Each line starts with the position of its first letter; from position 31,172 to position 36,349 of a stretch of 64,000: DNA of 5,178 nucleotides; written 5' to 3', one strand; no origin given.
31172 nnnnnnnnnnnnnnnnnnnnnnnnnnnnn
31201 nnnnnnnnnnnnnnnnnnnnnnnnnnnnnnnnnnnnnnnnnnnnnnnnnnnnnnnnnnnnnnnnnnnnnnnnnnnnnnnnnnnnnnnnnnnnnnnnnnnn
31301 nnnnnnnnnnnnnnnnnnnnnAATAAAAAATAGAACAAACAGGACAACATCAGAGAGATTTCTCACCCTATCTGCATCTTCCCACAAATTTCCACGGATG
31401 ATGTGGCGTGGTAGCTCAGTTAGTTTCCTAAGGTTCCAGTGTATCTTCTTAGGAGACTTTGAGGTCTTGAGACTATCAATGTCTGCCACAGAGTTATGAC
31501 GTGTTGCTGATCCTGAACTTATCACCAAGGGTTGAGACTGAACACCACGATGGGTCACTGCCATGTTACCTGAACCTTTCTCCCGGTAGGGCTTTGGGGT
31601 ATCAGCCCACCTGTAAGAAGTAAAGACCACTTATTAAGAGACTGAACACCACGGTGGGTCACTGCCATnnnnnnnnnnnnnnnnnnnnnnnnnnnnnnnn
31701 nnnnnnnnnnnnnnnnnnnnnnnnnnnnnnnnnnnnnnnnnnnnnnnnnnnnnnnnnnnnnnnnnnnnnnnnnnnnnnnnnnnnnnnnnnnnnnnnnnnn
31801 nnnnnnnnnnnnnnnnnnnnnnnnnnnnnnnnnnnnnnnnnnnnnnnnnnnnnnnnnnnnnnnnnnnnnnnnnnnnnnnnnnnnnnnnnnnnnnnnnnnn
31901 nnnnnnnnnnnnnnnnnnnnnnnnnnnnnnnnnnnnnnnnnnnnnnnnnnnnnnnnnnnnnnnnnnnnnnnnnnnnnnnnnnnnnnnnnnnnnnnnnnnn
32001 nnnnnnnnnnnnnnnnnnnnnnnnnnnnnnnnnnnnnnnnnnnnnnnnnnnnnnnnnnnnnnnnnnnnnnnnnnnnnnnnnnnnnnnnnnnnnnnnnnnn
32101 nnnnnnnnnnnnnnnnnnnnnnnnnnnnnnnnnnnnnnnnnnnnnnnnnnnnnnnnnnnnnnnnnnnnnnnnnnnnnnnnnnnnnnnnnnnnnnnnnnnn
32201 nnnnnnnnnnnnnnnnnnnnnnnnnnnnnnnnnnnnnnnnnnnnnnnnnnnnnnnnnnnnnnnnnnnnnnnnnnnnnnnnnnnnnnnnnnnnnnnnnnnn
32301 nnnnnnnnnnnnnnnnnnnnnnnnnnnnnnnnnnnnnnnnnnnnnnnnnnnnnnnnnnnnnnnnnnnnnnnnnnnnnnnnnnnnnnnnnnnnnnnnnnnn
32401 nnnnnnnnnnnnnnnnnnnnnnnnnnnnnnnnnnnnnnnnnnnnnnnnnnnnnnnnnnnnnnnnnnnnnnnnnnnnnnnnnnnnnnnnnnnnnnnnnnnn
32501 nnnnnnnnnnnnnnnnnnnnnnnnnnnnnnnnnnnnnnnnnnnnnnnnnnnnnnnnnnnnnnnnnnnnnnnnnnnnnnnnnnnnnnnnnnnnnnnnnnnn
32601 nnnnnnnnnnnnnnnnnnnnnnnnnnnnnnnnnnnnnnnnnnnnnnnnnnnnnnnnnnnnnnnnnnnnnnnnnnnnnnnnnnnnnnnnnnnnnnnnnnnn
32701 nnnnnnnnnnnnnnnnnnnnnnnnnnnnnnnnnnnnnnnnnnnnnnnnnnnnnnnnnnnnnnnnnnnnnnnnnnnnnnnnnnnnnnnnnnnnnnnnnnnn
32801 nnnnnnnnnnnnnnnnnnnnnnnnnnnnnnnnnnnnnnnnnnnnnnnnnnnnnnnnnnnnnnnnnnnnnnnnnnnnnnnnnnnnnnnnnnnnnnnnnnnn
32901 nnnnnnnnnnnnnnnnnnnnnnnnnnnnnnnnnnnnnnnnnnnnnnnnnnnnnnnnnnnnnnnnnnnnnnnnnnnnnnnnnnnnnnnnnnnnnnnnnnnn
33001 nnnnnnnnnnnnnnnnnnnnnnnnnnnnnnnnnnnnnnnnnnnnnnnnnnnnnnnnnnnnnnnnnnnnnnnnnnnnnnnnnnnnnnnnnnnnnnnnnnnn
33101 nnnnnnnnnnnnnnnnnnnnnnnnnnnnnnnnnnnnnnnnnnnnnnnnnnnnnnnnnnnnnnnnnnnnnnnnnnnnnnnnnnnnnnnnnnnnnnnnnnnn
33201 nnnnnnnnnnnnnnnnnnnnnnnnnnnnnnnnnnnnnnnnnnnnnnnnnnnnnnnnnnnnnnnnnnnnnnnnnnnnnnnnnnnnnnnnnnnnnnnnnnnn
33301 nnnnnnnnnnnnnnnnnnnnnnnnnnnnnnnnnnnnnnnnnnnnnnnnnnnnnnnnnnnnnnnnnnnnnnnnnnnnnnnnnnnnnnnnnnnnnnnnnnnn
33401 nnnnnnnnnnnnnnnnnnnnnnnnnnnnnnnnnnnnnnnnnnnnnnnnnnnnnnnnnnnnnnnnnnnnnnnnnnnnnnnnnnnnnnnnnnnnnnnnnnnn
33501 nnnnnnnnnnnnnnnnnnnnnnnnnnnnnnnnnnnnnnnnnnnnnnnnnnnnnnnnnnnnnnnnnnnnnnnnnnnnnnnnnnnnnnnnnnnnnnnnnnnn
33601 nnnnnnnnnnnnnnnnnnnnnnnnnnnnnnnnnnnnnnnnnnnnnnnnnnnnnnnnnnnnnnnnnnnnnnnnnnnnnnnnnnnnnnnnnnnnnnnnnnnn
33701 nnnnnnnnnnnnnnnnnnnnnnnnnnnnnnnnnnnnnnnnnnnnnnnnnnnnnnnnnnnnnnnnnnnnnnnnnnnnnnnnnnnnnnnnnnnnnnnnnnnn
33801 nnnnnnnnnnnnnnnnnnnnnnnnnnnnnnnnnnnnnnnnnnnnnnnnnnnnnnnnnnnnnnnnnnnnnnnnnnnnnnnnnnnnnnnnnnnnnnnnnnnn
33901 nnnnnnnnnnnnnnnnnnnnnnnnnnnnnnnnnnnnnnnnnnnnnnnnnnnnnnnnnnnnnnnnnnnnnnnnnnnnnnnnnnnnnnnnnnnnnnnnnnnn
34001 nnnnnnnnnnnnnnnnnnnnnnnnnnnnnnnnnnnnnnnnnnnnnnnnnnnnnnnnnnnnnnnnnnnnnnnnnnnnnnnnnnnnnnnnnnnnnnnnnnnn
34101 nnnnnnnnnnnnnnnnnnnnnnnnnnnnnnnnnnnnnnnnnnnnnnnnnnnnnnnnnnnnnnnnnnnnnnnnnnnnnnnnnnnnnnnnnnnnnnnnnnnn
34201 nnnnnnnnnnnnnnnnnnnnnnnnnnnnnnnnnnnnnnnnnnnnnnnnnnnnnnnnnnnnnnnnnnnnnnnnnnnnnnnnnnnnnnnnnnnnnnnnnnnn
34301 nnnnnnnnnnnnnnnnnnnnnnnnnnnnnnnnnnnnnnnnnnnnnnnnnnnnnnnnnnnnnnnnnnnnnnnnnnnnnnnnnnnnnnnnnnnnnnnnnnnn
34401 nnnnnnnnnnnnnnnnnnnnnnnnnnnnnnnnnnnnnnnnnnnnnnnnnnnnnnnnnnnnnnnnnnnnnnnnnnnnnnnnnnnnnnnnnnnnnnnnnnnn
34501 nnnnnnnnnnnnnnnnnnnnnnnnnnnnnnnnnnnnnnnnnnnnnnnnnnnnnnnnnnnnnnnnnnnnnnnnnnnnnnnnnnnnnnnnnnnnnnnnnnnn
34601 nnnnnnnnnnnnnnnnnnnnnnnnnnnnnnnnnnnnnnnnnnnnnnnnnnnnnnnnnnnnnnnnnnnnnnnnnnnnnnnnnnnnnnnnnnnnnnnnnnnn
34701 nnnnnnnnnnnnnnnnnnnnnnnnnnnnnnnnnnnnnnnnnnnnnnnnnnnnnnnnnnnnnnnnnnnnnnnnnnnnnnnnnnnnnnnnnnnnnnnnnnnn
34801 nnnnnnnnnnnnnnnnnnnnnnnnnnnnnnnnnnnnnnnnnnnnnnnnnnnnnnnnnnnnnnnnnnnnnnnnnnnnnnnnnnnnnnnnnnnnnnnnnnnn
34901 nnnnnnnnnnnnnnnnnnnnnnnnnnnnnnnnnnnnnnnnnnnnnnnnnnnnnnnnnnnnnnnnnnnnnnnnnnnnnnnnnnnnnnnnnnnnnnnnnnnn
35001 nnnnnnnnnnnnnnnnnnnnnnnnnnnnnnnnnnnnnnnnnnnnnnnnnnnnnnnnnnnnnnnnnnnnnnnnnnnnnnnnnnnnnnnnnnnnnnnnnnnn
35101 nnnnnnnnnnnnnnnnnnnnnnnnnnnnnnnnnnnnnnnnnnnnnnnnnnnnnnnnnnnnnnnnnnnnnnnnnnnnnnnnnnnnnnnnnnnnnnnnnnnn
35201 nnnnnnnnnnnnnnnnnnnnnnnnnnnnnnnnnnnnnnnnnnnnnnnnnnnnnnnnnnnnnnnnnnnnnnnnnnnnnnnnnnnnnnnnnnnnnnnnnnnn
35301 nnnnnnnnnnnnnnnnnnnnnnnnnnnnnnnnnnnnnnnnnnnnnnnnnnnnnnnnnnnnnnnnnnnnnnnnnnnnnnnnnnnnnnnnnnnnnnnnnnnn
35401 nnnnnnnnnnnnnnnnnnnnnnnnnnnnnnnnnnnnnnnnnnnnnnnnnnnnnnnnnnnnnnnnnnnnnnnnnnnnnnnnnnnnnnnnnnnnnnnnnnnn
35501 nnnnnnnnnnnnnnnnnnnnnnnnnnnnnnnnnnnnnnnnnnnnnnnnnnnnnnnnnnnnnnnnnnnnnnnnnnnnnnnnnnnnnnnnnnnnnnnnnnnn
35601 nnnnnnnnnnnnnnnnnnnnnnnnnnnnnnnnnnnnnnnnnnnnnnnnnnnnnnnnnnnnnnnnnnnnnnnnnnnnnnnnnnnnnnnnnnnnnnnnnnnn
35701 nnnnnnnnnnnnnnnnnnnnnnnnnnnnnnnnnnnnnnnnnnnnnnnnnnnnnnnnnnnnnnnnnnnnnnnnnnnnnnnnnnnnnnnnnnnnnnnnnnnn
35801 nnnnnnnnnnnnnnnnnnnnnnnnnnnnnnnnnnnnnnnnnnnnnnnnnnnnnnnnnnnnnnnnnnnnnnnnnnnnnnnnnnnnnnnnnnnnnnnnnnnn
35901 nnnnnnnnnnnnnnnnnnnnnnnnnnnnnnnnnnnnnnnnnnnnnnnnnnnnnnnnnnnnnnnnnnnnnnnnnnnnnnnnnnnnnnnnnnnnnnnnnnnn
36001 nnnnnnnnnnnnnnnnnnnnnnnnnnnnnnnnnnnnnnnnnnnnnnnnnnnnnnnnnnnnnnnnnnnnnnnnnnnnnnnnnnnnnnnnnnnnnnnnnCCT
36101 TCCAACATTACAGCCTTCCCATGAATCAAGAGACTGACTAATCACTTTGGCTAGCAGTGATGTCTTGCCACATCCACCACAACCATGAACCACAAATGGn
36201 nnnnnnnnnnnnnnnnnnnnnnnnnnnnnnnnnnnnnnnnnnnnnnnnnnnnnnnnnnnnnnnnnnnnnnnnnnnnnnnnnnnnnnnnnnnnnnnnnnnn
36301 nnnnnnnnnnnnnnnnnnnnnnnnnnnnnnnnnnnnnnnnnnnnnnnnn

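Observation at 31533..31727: Intronic tandem duplication creates a decoy copy of the exon 13 acceptor and exon start, giving a frameshift with a premature stop if used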

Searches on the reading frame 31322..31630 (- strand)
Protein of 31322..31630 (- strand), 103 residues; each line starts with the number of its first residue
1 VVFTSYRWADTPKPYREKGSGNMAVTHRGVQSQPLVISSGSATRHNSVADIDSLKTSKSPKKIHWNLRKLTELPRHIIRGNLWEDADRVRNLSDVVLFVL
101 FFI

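Call 43: find_encoding_contigs(protein=window:31322-31630:-, flank=3000)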
Protein seq(103 aa) (103 aa): no gene with exactly this product is on record in the collection.

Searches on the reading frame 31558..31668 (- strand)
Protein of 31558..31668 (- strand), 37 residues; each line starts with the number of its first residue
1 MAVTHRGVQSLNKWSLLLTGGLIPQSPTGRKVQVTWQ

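Call 42: find_encoding_contigs(protein=window:31558-31668:-, flank=3000)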
Protein seq(37 aa) (37 aa): no gene with exactly this product is on record in the collection.

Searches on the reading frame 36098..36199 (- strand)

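Call 47: search_protein_families(library=pfam, proteins=[window:36098-36199:-], max_evalue=0.01)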
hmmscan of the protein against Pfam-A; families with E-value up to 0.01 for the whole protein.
window:36098-36199:- (34 aa): 3 families
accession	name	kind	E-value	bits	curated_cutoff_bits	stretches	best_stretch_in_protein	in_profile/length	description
PF01443.25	Viral_helicase1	-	5.5e-05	23.5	21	1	3-22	2-21/228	Viral superfamily 1 RNA helicase core domain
PF00931.28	NB-ARC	-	0.0025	17.6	23.5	1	4-22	23-41/248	NB-ARC domain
PF01637.24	ATPase_2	-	0.003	17.9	33.2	1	1-25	22-46/225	ATPase domain predominantly from Archaea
